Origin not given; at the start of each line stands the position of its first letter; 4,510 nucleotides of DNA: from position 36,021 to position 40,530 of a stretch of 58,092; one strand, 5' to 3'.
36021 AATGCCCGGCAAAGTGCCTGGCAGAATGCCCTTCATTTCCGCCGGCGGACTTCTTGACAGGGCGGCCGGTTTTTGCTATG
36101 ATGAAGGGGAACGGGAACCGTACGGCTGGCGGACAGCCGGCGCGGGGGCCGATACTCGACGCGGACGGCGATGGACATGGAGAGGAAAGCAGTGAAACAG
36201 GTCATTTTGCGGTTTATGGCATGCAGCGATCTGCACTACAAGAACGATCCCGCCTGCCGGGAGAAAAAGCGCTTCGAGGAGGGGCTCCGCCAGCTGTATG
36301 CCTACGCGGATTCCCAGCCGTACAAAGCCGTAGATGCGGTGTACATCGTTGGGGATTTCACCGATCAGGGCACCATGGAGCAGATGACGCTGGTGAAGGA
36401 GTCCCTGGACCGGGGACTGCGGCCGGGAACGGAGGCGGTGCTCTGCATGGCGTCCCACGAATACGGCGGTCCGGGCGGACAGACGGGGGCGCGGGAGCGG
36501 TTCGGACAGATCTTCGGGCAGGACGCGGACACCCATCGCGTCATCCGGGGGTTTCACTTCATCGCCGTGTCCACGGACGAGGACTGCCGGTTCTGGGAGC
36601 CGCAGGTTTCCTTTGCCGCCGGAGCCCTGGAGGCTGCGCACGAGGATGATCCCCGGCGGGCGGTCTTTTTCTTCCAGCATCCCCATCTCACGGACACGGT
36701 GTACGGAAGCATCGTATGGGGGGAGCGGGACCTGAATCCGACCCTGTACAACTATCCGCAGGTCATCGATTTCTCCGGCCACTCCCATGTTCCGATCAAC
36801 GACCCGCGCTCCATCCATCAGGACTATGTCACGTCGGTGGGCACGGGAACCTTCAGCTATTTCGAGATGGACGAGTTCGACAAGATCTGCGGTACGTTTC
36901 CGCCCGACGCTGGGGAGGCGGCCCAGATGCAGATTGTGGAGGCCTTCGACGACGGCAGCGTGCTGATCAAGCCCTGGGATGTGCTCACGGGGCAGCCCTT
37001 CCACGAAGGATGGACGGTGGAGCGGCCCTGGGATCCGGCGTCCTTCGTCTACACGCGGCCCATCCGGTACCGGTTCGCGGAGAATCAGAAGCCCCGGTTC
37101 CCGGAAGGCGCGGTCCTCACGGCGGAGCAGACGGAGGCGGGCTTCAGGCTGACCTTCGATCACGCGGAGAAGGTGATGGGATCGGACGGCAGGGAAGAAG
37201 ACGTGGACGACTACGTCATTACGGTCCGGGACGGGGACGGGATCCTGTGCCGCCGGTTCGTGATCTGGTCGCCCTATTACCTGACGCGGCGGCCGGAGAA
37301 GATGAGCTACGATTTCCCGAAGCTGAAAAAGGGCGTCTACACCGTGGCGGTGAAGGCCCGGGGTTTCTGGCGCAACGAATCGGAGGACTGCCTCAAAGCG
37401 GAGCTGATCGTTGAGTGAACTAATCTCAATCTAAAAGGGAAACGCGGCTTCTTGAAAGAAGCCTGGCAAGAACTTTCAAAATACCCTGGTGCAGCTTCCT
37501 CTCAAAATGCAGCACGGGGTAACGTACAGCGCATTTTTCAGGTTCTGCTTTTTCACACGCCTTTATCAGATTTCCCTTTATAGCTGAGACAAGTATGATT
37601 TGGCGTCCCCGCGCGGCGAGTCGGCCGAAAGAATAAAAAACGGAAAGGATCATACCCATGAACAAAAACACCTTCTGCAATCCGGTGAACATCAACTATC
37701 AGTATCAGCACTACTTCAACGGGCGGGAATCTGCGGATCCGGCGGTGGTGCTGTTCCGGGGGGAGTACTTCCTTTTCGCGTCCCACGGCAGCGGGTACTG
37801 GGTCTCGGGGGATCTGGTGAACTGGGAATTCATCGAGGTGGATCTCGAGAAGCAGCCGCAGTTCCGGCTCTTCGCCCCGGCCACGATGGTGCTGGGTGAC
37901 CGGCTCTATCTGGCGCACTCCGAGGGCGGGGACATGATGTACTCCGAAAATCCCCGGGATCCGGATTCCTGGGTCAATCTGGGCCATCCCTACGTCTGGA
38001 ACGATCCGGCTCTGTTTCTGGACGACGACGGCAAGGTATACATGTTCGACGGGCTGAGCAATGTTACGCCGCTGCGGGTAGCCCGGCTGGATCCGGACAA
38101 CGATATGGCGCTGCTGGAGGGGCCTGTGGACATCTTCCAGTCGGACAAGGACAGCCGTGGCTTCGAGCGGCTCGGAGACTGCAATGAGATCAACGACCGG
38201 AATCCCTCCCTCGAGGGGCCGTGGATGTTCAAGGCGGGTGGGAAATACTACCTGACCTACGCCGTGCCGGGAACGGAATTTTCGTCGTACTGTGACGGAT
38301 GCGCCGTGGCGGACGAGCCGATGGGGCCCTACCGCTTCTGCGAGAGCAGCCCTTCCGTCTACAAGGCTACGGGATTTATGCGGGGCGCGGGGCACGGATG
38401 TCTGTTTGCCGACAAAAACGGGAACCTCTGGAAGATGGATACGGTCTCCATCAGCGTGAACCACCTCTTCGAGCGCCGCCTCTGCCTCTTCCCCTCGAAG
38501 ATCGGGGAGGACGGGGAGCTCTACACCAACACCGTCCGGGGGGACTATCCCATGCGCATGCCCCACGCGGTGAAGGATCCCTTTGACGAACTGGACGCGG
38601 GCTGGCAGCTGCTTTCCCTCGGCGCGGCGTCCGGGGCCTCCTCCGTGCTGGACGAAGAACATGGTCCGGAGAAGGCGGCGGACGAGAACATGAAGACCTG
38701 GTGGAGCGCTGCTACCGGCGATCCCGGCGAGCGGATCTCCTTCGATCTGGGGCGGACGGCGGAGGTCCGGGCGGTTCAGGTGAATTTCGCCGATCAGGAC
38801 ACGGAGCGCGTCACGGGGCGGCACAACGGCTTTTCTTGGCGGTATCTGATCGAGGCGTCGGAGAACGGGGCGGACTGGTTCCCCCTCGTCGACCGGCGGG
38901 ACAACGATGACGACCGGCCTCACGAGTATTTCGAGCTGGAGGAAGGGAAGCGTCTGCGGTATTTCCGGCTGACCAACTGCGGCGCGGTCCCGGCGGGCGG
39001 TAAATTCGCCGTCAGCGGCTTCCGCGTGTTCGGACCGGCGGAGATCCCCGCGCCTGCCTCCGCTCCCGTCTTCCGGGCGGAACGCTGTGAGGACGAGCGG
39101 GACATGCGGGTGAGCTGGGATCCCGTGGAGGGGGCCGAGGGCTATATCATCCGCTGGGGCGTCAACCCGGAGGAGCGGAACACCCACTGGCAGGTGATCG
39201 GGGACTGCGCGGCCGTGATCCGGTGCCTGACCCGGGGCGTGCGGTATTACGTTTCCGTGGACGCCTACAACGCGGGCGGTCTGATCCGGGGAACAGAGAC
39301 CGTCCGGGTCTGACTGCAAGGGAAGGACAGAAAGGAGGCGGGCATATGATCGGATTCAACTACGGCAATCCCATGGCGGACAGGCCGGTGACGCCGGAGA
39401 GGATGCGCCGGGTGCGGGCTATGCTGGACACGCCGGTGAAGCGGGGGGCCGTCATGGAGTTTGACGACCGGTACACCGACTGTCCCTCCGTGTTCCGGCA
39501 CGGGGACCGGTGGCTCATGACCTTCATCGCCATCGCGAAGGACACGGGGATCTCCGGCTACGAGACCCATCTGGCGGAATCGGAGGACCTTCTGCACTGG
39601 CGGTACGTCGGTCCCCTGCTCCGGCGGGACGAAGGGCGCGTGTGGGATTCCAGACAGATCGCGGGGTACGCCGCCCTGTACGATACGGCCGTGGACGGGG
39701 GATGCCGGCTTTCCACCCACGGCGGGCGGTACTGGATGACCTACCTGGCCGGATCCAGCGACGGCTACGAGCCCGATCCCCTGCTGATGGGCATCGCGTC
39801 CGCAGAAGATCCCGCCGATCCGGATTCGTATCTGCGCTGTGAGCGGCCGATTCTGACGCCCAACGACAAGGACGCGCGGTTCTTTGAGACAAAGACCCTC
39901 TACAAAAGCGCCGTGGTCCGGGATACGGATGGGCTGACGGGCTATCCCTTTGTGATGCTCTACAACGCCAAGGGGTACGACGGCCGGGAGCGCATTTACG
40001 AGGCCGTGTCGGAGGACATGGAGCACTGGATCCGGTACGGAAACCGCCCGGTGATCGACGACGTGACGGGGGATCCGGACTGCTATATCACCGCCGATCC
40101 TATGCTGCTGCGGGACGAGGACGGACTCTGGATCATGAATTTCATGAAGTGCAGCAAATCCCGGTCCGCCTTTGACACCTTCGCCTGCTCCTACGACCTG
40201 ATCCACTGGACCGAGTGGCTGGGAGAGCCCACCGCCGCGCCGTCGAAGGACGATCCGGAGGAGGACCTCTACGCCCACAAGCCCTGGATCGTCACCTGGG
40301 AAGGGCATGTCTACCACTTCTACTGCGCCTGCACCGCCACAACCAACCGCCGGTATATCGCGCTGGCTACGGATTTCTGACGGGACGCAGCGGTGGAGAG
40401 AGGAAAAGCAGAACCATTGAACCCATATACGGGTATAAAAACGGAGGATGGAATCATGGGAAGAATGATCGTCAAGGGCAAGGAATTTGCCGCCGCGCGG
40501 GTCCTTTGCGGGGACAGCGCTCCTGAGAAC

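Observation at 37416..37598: Five-copy TIR element family (MITE-like) that always abuts the stop codon of a co-oriented gene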

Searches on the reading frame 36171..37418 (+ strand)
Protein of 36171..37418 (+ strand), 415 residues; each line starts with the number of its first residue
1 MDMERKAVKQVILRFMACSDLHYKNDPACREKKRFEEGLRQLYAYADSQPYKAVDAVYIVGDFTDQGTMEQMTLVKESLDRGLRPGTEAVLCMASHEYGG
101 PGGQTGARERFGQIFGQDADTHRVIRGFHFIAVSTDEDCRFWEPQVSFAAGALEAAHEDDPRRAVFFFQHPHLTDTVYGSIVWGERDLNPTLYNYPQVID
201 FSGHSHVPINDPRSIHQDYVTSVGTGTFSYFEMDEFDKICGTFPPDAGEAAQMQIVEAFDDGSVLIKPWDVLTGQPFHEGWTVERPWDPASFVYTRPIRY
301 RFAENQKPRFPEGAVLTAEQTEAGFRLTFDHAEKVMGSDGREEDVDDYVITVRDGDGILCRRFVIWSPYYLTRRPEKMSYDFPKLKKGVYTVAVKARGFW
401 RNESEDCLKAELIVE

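Call 9: search_protein_families(library=pfam, proteins=[window:36171-37418:+])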
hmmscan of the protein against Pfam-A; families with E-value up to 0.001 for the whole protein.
window:36171-37418:+ (415 aa): 1 family
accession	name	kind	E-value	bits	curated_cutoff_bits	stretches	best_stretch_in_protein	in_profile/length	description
PF00149.33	Metallophos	-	1.3e-06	29.5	21.5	1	13-208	1-191/191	Calcineurin-like phosphoesterase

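Call 83: find_encoding_contigs(protein=window:36171-37418:+, flank=1500, max_places=6)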
Protein window:36171-37418:+ (415 aa): 3 contigs read that carry it; 2 places shown.
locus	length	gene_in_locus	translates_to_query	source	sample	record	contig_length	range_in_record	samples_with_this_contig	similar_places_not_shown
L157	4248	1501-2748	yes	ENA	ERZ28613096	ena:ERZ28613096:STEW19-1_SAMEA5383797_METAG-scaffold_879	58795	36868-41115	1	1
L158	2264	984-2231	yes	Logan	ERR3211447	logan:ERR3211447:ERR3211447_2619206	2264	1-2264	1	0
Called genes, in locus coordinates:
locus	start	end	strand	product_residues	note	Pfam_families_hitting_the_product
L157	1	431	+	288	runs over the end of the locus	PF00294:PfkB, PF01256:Carb_kinase (weak)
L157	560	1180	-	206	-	PF13472:Lipase_GDSL_2 (weak)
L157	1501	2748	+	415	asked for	PF00149:Metallophos (weak)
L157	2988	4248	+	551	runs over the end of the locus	PF04616:Glyco_hydro_43, PF00754:F5_F8_type_C, PF22633:F5_F8_type_C_2 (weak)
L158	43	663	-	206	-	PF13472:Lipase_GDSL_2 (weak)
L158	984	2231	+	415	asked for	PF00149:Metallophos (weak)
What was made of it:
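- Tried and rejected: For c3 the only extra contig ends inside the element (call 83).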

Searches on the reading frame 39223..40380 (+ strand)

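Call 78: search_protein_families(library=pfam, proteins=[window:39223-40380:+], max_evalue=0.00001)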
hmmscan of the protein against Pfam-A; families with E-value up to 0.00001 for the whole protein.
window:39223-40380:+ (385 aa): 1 family
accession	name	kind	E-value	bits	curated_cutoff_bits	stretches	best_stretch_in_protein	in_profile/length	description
PF04616.20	Glyco_hydro_43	-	8.2e-06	25.8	32.2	0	114-200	34-106/288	Glycosyl hydrolases family 43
